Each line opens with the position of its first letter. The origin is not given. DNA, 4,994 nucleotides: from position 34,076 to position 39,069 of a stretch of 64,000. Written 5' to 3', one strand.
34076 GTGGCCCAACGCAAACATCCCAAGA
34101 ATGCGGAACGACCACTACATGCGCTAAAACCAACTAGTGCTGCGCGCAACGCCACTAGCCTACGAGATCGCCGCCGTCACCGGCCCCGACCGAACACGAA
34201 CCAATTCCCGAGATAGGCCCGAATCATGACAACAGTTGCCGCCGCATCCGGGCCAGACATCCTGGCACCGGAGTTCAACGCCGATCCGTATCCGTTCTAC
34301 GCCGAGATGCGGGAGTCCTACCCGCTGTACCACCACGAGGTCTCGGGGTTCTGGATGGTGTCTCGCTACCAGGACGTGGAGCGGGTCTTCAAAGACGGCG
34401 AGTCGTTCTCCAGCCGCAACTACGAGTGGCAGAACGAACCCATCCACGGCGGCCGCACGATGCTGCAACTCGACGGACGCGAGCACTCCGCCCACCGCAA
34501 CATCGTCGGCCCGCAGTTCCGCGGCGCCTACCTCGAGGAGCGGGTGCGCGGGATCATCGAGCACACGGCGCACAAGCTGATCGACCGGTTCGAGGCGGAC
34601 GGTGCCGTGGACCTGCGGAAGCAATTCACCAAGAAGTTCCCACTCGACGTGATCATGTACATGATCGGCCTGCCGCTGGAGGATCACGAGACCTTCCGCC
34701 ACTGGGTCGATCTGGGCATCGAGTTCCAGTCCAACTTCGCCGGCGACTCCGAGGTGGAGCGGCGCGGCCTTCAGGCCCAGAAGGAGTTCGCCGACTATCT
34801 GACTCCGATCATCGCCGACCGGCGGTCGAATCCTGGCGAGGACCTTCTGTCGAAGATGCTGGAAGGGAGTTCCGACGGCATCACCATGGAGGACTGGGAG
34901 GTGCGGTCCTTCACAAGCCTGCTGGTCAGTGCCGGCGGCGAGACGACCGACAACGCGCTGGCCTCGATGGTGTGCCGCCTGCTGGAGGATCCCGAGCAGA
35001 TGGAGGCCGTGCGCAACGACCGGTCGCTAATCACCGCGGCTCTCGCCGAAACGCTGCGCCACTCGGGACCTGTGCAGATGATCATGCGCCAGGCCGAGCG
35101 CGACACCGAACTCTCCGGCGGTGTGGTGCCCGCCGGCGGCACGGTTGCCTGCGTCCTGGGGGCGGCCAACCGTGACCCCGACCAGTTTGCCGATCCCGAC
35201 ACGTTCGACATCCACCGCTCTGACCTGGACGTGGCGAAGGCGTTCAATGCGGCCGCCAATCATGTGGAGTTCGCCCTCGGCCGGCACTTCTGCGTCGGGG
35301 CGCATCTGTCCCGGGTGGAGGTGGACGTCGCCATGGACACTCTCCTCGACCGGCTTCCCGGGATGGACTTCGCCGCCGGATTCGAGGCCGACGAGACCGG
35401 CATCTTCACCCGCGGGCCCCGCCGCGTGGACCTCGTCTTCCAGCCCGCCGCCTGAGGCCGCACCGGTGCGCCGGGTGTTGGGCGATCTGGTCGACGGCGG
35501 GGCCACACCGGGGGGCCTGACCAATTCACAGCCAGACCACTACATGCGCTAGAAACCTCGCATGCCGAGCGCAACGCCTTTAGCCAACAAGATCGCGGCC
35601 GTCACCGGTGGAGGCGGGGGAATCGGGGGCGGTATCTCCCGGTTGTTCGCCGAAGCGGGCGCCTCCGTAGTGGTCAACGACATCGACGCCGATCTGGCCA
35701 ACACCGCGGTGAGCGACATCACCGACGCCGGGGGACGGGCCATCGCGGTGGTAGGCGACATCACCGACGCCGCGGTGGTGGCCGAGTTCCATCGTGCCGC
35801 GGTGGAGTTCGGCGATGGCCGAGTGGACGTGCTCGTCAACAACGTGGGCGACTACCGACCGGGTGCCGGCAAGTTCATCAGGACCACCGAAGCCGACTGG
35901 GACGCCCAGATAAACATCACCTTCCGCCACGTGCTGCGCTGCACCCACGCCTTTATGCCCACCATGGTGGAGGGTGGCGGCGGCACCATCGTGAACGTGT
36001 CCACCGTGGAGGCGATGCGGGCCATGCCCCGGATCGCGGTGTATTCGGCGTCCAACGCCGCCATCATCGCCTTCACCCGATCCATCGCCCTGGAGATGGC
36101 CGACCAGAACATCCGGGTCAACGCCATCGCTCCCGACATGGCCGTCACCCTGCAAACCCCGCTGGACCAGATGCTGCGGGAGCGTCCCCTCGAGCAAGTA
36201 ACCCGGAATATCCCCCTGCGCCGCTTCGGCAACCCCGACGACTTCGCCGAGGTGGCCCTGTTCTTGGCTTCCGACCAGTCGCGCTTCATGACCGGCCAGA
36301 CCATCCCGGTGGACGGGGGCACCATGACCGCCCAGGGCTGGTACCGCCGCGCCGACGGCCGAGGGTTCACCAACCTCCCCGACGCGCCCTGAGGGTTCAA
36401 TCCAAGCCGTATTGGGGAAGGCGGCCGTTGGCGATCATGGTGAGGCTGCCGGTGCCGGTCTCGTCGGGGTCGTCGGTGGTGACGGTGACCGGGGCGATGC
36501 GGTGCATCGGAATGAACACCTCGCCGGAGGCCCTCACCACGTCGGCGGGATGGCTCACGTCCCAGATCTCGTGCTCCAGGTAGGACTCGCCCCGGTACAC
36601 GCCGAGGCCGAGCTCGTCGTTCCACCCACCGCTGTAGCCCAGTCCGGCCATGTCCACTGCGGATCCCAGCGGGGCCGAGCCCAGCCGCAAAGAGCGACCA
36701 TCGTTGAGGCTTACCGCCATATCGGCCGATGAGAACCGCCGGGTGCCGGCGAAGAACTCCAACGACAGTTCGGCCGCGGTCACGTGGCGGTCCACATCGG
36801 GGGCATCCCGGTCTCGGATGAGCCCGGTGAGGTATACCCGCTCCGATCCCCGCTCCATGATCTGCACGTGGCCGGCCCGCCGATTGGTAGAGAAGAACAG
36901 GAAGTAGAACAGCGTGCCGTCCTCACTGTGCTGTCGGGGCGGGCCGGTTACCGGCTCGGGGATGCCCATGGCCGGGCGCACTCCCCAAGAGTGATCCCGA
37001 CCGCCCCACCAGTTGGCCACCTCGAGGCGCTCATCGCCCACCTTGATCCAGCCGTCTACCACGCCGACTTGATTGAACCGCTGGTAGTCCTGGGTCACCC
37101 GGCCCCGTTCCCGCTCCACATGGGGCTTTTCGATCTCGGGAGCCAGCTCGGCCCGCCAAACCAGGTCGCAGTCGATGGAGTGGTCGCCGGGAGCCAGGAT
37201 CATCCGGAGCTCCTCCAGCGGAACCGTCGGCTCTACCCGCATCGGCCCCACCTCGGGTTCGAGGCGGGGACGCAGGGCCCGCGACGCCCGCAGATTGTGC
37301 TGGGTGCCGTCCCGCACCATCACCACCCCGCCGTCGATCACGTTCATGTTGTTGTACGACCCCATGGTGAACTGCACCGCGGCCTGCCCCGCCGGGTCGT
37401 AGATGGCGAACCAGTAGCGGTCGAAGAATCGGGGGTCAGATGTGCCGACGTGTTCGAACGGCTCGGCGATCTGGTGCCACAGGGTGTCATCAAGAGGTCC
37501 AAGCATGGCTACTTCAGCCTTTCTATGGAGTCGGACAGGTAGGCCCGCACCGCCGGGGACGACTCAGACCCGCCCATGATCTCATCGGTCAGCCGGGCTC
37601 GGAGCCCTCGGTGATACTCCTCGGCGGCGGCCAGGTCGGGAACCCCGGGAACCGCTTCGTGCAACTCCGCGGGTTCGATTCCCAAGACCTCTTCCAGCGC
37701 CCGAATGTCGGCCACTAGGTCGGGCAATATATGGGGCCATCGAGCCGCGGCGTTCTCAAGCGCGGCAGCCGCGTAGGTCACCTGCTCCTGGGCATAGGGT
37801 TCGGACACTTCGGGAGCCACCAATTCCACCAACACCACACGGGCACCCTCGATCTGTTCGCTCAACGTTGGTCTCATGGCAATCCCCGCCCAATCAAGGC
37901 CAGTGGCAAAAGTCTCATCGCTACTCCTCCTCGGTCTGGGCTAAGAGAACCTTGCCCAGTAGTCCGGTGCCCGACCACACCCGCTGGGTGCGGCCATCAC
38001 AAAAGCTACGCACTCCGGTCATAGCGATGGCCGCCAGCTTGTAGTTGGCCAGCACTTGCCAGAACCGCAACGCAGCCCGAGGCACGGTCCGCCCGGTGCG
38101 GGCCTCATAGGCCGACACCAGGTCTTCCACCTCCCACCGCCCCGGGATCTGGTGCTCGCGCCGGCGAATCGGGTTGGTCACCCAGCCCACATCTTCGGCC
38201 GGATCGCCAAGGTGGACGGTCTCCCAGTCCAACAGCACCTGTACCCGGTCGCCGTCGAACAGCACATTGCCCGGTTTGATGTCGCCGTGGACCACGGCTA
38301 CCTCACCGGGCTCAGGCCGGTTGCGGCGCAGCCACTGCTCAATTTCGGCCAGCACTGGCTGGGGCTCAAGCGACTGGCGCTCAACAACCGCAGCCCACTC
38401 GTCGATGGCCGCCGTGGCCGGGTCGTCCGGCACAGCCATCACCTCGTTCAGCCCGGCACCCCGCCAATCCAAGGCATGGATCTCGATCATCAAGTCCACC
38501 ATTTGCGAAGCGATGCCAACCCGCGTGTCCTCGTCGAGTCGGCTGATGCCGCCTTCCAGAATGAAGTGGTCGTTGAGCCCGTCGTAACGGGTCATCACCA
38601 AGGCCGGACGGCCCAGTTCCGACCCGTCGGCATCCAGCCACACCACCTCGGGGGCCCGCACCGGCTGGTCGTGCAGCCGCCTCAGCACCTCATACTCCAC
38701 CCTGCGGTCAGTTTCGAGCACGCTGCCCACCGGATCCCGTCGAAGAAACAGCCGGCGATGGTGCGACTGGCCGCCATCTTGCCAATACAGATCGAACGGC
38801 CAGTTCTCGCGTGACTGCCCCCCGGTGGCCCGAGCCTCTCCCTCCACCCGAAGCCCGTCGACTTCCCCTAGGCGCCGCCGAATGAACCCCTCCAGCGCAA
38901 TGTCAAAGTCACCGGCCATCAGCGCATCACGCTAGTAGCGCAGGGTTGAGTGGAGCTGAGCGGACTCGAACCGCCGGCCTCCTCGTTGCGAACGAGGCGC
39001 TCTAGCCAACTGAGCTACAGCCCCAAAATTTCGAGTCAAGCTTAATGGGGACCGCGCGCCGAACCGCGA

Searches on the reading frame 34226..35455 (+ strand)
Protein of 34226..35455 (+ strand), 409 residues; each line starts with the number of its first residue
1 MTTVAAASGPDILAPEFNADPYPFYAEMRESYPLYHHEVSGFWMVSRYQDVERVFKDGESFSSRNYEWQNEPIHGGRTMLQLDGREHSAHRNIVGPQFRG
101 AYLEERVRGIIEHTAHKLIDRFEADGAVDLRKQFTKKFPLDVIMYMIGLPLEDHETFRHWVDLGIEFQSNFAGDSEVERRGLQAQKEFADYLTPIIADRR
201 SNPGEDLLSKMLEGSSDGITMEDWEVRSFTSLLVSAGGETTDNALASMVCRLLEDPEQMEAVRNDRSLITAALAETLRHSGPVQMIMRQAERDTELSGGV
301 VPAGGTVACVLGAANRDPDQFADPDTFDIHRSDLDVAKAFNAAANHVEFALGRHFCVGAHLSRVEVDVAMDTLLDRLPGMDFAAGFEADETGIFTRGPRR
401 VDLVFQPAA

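Call 45: search_protein_families(library=pfam, proteins=[window:34226-35455:+], max_evalue=0.00001)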
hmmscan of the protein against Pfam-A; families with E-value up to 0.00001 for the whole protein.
window:34226-35455:+ (409 aa): 1 family
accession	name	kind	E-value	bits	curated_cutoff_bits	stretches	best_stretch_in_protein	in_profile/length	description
PF00067.27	p450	-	5.5e-35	121.4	22.8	1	42-376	46-431/462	Cytochrome P450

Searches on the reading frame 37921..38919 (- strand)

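Call 45: search_protein_families(library=pfam, proteins=[window:37921-38919:-], max_evalue=0.00001)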
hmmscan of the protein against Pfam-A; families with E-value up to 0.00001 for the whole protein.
window:37921-38919:- (332 aa): 1 family
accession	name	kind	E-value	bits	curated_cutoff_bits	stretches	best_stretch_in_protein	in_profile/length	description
PF01636.29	APH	-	3.9e-29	102.6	23.2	1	53-256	20-220/239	Phosphotransferase enzyme family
